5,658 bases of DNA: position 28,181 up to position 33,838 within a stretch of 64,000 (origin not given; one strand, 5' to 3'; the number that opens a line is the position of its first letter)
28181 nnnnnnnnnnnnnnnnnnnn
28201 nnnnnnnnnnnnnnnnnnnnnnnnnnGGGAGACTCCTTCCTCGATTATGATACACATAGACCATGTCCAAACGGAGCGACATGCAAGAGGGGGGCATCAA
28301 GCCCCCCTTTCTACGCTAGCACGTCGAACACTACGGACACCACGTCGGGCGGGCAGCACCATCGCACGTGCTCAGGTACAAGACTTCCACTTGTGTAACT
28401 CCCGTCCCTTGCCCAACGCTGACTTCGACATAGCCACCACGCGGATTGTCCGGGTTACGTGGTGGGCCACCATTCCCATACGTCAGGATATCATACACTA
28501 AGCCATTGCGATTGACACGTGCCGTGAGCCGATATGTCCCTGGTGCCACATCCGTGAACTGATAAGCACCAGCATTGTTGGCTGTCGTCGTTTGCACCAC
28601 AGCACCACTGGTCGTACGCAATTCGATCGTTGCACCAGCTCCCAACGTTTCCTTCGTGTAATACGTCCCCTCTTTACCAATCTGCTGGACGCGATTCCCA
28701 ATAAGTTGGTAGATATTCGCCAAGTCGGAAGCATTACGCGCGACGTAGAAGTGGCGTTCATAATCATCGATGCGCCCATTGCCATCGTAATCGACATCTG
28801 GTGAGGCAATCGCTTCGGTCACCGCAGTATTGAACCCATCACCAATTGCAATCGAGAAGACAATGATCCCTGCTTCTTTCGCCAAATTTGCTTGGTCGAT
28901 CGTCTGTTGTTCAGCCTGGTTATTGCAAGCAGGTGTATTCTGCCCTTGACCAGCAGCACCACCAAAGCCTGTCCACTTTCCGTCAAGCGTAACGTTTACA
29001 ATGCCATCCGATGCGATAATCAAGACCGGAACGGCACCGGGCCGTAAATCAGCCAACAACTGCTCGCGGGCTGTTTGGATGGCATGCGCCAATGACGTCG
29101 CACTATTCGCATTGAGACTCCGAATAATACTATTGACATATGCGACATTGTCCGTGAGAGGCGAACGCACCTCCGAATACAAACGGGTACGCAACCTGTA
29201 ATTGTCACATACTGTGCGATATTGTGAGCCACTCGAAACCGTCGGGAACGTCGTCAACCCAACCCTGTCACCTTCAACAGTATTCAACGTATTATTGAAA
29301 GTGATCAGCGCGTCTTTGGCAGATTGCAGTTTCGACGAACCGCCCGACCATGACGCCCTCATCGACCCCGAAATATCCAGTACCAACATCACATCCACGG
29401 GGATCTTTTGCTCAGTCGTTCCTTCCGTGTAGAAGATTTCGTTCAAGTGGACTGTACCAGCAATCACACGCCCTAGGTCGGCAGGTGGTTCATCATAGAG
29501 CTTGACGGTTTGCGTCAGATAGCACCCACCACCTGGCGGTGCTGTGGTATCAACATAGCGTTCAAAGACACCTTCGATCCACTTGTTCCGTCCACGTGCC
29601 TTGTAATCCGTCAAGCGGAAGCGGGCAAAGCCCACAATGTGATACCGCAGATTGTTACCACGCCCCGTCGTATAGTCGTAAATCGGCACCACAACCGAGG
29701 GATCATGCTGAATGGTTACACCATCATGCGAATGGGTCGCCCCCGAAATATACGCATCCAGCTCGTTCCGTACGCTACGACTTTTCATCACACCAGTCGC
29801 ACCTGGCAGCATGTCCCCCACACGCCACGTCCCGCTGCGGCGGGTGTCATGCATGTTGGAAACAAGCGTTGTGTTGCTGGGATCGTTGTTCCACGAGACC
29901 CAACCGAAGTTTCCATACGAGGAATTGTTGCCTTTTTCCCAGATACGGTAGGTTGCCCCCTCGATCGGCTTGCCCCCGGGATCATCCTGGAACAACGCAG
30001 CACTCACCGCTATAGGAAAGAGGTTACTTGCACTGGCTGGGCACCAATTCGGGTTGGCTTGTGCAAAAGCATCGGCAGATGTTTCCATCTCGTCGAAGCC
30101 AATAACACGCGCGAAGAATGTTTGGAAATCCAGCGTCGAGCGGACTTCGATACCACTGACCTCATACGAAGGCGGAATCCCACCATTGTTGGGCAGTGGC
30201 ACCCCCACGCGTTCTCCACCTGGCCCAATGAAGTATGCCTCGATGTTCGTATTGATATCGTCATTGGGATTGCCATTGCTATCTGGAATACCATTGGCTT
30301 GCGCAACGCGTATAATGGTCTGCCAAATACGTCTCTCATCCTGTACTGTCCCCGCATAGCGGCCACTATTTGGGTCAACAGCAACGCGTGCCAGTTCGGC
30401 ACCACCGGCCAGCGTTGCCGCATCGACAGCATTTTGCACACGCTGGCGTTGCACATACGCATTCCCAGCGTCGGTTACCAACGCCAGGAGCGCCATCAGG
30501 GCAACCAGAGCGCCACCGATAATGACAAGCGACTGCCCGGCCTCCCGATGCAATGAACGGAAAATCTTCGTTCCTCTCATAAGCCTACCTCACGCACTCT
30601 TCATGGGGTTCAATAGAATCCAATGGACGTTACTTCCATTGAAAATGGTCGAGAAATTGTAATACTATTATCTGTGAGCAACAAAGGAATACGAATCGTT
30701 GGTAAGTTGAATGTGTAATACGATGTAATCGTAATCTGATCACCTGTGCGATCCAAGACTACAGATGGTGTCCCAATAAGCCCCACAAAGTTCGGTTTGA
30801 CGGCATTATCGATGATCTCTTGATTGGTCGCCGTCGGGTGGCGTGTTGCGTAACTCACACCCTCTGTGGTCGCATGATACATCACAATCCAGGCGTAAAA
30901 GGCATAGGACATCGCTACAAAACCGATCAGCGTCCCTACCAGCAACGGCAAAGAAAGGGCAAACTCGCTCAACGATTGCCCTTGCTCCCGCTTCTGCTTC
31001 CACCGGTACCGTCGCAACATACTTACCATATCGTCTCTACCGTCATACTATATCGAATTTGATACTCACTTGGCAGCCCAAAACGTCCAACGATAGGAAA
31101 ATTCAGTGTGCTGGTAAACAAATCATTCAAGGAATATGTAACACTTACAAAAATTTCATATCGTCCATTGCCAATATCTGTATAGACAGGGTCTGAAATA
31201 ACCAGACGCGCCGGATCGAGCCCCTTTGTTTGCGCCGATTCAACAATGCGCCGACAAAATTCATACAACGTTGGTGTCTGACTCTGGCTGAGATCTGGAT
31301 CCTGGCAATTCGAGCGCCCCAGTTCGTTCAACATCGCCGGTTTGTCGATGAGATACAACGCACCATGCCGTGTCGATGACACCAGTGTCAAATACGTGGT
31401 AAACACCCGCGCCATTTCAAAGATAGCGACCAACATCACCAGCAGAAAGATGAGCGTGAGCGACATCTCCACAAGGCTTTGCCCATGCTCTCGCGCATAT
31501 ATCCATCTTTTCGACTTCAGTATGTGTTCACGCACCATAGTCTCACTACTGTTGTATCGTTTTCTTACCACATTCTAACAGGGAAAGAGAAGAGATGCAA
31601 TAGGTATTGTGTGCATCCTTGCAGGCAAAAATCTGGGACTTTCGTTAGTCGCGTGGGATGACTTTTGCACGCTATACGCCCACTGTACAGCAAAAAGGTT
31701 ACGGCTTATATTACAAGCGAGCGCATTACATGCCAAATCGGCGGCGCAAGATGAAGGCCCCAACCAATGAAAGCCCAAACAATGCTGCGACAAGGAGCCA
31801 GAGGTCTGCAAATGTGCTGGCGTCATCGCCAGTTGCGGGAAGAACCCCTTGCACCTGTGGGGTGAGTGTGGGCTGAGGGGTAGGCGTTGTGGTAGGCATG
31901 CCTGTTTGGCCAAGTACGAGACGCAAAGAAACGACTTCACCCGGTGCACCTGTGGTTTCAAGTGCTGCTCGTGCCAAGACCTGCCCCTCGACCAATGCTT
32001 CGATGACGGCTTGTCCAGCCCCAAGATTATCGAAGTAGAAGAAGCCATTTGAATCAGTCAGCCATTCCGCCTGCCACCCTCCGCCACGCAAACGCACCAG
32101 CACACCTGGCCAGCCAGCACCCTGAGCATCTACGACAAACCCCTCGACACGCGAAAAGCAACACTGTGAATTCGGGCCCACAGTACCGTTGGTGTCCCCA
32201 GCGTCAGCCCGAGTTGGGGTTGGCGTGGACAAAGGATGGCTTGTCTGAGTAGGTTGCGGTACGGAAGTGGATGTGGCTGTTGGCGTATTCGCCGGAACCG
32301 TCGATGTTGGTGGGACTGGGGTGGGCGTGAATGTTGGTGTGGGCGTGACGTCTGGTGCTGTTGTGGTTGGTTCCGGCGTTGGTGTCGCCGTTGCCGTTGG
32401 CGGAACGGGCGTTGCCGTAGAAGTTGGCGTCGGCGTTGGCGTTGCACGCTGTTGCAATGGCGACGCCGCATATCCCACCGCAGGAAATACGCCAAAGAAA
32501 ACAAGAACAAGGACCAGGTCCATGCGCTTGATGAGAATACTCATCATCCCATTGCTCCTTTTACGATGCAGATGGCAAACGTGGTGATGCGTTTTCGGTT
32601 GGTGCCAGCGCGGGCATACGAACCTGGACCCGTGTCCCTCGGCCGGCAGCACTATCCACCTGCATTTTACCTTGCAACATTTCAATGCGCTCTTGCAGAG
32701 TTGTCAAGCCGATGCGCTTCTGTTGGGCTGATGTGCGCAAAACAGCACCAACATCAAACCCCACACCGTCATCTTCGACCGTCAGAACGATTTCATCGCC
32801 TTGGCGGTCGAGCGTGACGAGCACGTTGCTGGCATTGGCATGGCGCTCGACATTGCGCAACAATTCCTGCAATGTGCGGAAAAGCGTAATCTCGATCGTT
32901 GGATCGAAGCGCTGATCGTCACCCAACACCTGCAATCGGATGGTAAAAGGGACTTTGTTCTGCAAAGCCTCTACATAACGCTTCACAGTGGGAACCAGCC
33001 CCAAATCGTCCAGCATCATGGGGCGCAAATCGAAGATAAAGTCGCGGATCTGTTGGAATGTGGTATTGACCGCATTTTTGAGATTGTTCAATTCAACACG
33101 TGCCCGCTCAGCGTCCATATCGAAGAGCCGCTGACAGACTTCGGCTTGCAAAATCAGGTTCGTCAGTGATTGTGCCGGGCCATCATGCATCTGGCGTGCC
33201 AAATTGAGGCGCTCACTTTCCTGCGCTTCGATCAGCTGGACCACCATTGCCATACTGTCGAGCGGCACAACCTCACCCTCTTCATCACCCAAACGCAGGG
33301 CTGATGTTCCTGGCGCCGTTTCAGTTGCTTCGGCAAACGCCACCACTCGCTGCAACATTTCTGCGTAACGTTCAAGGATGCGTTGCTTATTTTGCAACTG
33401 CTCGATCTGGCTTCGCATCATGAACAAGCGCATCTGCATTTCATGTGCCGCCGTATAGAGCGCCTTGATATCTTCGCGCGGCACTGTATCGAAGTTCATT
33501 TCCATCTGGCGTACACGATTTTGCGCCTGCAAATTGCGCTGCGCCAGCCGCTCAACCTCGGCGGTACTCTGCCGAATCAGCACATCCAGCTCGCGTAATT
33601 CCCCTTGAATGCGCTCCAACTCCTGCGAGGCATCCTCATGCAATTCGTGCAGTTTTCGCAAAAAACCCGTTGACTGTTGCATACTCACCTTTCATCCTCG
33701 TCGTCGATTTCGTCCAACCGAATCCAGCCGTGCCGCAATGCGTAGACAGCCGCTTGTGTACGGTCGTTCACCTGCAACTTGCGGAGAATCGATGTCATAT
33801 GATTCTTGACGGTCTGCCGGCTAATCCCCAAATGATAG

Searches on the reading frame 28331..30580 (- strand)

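Call 75: search_protein_families(library=pfam, proteins=[window:28331-30580:-], max_evalue=0.00001)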
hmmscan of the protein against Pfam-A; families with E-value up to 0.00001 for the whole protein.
window:28331-30580:- (749 aa): 5 families
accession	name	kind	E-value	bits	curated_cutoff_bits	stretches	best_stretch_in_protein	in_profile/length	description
PF13519.12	VWA_2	-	6.2e-12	46.5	27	0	397-445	1-45/107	von Willebrand factor type A domain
PF00092.34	VWA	-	1.9e-10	41.7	23.8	1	396-624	1-172/174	von Willebrand factor type A domain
PF13400.11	Tad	-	3.3e-09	37.4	22.3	1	15-61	1-46/47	Putative Flp pilus-assembly TadE/G-like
PF17210.9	SdrD_B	-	1.5e-08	35.3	29.7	1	627-692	3-68/112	SdrD B-like domain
PF13620.12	CarboxypepD_reg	-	2.4e-07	31.4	32.3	1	648-688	15-55/82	Carboxypeptidase regulatory-like domain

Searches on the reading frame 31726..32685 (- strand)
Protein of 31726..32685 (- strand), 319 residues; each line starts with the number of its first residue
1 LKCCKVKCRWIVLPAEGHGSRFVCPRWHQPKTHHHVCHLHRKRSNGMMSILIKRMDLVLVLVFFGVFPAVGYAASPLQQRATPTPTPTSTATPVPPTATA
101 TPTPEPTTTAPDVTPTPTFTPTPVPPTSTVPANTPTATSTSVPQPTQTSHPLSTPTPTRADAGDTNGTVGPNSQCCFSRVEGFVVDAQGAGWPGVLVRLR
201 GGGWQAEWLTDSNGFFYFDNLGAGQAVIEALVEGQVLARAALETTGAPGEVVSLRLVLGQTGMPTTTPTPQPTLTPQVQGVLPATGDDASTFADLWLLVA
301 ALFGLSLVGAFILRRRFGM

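Call 75: search_protein_families(library=pfam, proteins=[window:31726-32685:-], max_evalue=0.00001)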
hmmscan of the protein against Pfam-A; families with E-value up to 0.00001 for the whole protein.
window:31726-32685:- (319 aa): 1 family
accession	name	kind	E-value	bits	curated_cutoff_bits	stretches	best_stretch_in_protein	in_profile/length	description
PF13620.12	CarboxypepD_reg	-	2e-07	31.7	32.3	1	180-240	2-64/82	Carboxypeptidase regulatory-like domain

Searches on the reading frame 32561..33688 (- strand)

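Call 75: search_protein_families(library=pfam, proteins=[window:32561-33688:-], max_evalue=0.00001)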
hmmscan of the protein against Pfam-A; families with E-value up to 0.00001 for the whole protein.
window:32561-33688:- (375 aa): 3 families
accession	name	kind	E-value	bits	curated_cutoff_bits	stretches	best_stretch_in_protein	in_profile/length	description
PF07730.19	HisKA_3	-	7.1e-15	55.8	24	1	159-224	1-66/68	Histidine kinase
PF02518.31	HATPase_c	-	3.6e-14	53.6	26.4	1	266-360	3-109/111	Histidine kinase-, DNA gyrase B-, and HSP90-like ATPase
PF05384.16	DegS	-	7.2e-13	48.7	27.6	1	13-120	18-125/159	Sensor protein DegS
